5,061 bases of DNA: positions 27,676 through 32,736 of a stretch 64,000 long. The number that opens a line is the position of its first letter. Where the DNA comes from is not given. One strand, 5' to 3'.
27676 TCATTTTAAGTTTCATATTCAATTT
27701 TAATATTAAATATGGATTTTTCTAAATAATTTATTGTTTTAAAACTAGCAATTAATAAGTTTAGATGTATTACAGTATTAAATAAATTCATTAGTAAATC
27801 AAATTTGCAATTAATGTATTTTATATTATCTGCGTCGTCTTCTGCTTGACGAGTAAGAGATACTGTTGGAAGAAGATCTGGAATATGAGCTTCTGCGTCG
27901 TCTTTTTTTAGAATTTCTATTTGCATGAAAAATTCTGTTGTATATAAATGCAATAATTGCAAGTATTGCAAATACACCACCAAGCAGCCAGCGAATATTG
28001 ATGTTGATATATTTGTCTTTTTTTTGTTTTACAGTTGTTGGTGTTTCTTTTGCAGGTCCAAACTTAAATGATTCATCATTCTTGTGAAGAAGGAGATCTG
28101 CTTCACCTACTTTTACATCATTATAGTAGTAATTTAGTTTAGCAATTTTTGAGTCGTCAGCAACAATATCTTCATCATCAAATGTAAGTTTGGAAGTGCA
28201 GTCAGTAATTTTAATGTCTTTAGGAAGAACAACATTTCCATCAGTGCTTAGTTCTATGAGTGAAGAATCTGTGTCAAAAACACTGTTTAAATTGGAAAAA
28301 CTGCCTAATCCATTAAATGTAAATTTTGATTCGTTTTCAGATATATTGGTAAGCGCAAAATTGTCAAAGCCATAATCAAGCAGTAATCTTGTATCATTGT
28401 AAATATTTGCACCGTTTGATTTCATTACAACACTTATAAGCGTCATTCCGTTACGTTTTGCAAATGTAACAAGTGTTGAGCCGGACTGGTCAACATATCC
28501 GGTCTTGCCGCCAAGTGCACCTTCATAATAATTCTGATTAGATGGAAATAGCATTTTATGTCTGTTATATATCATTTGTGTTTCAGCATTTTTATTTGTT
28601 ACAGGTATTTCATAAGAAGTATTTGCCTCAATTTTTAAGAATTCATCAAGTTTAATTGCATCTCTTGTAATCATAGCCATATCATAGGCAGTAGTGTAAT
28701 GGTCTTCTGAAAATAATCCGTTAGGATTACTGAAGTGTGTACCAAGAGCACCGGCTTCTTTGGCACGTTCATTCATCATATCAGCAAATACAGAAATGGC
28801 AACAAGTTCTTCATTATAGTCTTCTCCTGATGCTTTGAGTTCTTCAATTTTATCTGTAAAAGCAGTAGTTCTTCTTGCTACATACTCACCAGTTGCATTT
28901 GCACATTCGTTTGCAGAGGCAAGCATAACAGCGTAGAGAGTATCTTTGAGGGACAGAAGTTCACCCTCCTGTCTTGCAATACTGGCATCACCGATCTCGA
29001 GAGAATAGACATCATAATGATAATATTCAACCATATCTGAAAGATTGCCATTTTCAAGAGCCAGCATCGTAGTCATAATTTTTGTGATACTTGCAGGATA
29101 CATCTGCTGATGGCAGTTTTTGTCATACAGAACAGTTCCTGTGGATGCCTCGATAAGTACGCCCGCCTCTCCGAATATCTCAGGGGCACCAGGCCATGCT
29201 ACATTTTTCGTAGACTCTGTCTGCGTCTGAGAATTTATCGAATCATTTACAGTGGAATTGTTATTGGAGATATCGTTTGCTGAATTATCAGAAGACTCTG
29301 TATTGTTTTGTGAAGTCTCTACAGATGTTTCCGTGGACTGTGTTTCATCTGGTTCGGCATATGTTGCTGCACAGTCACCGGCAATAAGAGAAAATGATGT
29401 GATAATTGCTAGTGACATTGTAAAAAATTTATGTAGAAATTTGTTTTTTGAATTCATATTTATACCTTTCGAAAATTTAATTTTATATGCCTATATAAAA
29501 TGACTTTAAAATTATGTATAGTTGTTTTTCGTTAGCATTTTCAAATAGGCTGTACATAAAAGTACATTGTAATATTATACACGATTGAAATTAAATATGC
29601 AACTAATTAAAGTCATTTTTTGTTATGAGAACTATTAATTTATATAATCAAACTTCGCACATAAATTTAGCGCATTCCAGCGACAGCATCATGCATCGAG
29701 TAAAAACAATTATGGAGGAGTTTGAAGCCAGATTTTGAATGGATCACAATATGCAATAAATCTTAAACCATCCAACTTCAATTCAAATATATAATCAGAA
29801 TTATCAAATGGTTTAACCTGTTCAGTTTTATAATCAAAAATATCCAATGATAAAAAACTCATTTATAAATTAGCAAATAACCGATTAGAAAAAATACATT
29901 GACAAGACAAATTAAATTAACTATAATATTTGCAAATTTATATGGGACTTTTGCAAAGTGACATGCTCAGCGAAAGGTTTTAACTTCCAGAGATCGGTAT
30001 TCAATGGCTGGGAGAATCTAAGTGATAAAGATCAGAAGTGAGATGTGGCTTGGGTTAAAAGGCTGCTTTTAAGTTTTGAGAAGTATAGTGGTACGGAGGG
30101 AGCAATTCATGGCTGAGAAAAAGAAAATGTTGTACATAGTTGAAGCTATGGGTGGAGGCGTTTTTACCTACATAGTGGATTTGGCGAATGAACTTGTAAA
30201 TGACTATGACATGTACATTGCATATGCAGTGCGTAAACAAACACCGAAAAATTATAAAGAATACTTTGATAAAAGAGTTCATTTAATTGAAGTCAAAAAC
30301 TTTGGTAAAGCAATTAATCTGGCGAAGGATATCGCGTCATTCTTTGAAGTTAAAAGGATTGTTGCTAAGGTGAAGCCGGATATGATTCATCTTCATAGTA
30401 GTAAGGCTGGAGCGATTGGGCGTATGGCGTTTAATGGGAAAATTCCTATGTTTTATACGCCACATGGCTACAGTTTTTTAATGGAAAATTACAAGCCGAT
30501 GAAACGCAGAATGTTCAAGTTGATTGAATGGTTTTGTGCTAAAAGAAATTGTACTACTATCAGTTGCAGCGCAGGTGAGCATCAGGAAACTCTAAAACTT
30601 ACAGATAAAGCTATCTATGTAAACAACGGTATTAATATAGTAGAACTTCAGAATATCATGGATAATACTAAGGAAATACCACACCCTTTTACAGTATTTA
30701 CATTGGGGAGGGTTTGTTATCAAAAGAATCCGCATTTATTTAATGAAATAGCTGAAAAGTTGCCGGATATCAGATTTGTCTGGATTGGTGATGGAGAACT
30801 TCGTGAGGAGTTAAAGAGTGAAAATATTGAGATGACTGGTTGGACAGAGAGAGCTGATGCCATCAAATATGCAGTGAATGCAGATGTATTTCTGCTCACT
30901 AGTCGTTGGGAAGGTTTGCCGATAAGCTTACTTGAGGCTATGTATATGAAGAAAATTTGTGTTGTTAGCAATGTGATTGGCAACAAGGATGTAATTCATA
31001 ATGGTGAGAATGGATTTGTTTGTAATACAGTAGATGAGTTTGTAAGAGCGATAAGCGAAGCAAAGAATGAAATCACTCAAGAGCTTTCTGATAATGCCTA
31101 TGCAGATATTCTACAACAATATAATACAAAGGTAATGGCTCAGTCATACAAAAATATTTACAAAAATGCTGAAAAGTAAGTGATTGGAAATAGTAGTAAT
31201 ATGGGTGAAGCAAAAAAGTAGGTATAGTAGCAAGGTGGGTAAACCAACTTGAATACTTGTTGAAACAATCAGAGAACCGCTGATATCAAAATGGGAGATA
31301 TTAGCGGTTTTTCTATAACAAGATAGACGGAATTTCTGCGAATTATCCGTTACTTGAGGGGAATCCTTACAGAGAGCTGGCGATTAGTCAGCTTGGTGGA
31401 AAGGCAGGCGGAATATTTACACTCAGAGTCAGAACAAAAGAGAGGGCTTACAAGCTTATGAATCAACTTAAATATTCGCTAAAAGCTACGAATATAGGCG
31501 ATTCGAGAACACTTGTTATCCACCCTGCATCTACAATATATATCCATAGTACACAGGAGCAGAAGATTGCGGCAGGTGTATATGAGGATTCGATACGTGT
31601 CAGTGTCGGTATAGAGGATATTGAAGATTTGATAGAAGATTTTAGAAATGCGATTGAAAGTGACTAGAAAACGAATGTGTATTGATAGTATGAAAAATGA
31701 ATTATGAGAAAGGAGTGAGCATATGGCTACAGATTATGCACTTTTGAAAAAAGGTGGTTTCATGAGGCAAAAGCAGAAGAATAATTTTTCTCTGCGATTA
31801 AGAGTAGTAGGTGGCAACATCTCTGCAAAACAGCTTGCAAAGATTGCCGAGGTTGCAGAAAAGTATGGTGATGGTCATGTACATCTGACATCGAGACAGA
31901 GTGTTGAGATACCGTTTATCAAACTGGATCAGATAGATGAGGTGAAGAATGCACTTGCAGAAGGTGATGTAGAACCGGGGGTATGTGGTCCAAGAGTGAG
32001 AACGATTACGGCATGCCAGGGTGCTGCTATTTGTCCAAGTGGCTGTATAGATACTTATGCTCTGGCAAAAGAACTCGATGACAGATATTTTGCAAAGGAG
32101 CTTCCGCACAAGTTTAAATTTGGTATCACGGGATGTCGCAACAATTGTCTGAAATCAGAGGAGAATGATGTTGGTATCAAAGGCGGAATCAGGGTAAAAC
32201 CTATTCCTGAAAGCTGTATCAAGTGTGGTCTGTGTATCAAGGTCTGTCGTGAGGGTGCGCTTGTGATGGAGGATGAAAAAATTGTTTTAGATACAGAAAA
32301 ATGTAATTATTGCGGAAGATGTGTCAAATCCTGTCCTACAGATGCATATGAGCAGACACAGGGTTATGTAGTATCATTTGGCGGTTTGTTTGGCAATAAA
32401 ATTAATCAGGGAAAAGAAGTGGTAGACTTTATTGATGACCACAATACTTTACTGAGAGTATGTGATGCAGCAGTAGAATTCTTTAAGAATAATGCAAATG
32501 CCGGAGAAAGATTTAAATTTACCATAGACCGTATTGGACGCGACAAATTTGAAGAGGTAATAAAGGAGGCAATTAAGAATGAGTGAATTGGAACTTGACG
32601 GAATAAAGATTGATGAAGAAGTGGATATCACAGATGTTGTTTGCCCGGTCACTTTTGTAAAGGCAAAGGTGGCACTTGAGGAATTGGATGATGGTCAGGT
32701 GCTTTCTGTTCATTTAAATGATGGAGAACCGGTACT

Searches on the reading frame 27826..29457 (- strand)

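Call 10: search_protein_families(library=pfam, proteins=[window:27826-29457:-], max_evalue=0.001)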
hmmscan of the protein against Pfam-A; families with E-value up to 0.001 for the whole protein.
window:27826-29457:- (543 aa): 3 families
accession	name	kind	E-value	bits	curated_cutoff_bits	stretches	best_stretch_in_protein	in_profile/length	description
PF00768.25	Peptidase_S11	-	1.8e-40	139.4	27.6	2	224-347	122-237/239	D-alanyl-D-alanine carboxypeptidase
PF13354.11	Beta-lactamase2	-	0.00011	22.1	22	1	106-262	9-141/214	Beta-lactamase enzyme family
PF02113.21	Peptidase_S13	-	0.00019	20.8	22.8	1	97-135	18-57/444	D-Ala-D-Ala carboxypeptidase 3 (S13) family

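Call 80: search_protein_families(library=ncbifam, proteins=[window:27829-29457:-], max_evalue=0.00001)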
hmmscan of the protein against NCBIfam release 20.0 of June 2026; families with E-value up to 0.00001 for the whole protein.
window:27829-29457:- (543 aa): 7 families
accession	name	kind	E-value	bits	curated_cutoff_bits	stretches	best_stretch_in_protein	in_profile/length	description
NF000471.1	vanY_of_D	exception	6.3e-23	81.6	625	1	63-360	63-348/354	transpeptidase-like D-Ala-D-Ala carboxypeptidase VanY-D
NF038273.1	strep_PBP3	exception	1.4e-21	77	490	1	97-382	29-307/407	D-alanyl-D-alanine carboxypeptidase PBP3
NF008489.0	PRK11397.1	equivalog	5.3e-21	74.8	610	2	223-455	148-366/389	serine-type D-Ala-D-Ala carboxypeptidase DacD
NF038258.2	PBP4_Staph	exception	3.1e-18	65.8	500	1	78-347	22-279/366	penicillin-binding protein PBP4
NF008059.0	PRK10793.1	equivalog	2e-17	63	694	1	85-374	35-299/403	D-alanyl-D-alanine carboxypeptidase DacA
NF007445.0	PRK10001.1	equivalog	1.1e-16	60.6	765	1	223-369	150-287/400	serine-type D-Ala-D-Ala carboxypeptidase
NF008668.0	PRK11669.1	equivalog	4.6e-11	42.4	294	0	78-190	25-136/316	D-alanyl-D-alanine endopeptidase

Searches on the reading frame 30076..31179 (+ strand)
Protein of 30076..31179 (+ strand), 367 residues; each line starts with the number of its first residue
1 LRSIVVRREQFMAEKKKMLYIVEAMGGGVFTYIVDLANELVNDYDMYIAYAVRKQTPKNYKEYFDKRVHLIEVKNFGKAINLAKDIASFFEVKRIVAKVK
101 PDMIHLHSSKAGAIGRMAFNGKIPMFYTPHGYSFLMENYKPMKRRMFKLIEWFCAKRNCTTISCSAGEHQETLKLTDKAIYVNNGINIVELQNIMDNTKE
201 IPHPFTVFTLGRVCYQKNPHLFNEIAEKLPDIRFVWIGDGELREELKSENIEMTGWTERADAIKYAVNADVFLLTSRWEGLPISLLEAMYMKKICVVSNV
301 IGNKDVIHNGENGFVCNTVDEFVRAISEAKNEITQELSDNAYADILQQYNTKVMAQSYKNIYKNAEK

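Call 10: search_protein_families(library=pfam, proteins=[window:30076-31179:+], max_evalue=0.001)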
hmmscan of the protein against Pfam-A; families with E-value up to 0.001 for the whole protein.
window:30076-31179:+ (367 aa): 6 families
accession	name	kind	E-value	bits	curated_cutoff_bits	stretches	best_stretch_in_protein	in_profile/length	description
PF00534.26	Glycos_transf_1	-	2.9e-24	86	26.4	1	201-332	12-158/172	Glycosyl transferases group 1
PF13692.12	Glyco_trans_1_4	-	2.2e-23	83.5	27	1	206-328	3-138/142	Glycosyl transferases group 1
PF13439.12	Glyco_transf_4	-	7.3e-16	59.1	28.5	1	27-188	2-168/170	Glycosyltransferase Family 4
PF13477.12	Glyco_trans_4_2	-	2.4e-09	37.9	23.4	1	31-156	11-131/139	Glycosyl transferase 4-like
PF13579.12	Glyco_trans_4_4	-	5.2e-09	37.1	29.7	1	27-171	1-141/158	Glycosyl transferase 4-like domain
PF13524.12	Glyco_trans_1_2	-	1.2e-05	25.7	25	1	221-356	5-140/144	Glycosyl transferase-like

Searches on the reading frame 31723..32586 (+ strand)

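Call 10: search_protein_families(library=pfam, proteins=[window:31723-32586:+], max_evalue=0.001)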
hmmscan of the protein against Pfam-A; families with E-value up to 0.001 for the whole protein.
window:31723-32586:+ (287 aa): 11 families
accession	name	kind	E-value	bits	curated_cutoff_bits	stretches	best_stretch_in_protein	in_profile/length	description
PF01077.27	NIR_SIR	-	4.1e-32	111.3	27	1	88-285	1-155/158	Nitrite and sulphite reductase 4Fe-4S domain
PF03460.22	NIR_SIR_ferr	-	3.7e-23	81.5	24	1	15-80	2-68/69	Nitrite/Sulfite reductase ferredoxin-like half domain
PF00037.32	Fer4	-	4.8e-13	48.8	21.1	2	187-209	1-23/24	4Fe-4S binding domain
PF12838.12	Fer4_7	-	6.9e-10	39.7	27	1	164-208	1-52/52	4Fe-4S dicluster domain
PF13237.11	Fer4_10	-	3.7e-09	36.8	25.5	1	186-211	1-29/53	4Fe-4S dicluster domain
PF14697.11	Fer4_21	-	4.5e-07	30.3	35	1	163-207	6-55/59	4Fe-4S dicluster domain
PF12837.12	Fer4_6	-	5.6e-07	29.7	25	2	190-209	5-24/24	4Fe-4S binding domain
PF13187.11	Fer4_9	-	1e-06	29.1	27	1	165-208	2-51/52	4Fe-4S dicluster domain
PF13484.11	Fer4_16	-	2.1e-05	25.6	30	0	193-214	1-21/66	4Fe-4S double cluster binding domain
PF12797.12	Fer4_2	-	3.3e-05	24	24.5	1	186-206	2-22/22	4Fe-4S binding domain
PF13183.11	Fer4_8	-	3.9e-05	24.5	27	0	192-207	3-18/68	4Fe-4S dicluster domain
